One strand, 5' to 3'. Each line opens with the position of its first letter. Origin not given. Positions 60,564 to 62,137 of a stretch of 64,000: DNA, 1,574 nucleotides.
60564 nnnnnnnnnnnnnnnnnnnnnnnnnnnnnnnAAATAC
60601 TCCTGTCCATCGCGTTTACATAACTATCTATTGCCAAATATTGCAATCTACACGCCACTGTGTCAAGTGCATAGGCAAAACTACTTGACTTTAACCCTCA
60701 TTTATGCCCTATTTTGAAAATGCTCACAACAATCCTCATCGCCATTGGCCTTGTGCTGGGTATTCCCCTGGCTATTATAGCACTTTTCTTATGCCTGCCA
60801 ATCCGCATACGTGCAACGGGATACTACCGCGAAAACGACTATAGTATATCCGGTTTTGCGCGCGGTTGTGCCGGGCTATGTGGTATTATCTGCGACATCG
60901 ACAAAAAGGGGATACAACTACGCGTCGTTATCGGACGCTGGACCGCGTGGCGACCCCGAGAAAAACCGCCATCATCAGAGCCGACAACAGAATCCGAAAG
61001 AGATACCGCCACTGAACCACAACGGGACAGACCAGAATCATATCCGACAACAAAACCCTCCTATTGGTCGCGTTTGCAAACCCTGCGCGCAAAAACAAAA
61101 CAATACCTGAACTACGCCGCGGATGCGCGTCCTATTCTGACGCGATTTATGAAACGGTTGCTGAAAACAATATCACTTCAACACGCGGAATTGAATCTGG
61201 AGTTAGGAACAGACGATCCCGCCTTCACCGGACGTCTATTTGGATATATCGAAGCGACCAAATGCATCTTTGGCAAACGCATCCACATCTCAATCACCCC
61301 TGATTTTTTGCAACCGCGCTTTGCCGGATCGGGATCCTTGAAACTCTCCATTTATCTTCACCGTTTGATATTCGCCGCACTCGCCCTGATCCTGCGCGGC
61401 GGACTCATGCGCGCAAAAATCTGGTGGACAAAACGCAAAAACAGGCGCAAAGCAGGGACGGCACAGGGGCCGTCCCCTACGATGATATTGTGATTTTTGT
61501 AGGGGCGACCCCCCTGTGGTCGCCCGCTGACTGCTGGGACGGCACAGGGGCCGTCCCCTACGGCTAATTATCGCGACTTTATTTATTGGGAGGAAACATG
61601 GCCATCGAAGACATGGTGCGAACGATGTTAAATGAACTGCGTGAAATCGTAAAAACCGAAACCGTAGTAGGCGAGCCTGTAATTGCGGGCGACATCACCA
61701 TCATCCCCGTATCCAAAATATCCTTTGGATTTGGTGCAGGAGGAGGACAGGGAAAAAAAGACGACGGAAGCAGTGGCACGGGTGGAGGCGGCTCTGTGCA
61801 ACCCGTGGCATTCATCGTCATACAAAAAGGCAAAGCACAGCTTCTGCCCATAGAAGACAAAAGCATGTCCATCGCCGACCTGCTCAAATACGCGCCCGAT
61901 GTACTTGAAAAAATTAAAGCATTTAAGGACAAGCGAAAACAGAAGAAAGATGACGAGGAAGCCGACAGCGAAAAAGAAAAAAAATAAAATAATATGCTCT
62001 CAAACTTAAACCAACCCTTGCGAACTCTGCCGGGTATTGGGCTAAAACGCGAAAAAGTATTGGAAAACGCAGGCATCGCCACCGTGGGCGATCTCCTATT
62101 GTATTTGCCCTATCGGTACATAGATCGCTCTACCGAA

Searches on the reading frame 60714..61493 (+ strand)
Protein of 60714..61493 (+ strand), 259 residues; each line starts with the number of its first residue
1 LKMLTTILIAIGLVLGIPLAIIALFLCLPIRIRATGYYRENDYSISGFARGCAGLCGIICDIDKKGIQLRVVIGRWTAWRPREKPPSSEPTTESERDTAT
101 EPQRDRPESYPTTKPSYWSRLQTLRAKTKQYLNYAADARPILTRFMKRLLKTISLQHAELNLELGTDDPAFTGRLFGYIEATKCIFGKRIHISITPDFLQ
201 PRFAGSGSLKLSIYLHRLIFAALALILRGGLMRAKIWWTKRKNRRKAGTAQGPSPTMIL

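Call 18: search_protein_families(library=pfam, proteins=[window:60714-61493:+])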
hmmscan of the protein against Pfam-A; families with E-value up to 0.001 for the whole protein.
window:60714-61493:+ (259 aa): 1 family
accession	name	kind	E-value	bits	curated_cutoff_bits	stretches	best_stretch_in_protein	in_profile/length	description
PF11167.13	DUF2953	-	1.8e-08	34.8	22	1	162-204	1-52/53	Protein of unknown function (DUF2953)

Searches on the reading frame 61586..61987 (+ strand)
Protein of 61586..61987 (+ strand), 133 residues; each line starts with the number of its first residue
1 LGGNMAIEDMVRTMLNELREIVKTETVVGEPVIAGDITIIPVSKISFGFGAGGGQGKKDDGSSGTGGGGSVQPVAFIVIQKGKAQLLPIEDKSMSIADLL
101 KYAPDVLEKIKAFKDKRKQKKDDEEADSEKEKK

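Call 18: search_protein_families(library=pfam, proteins=[window:61586-61987:+])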
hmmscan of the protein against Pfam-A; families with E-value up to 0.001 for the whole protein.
window:61586-61987:+ (133 aa): 1 family
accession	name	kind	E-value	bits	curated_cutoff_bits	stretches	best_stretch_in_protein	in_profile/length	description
PF09579.15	Spore_YtfJ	-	5.5e-23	81.5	25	1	34-108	3-81/81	Sporulation protein YtfJ (Spore_YtfJ)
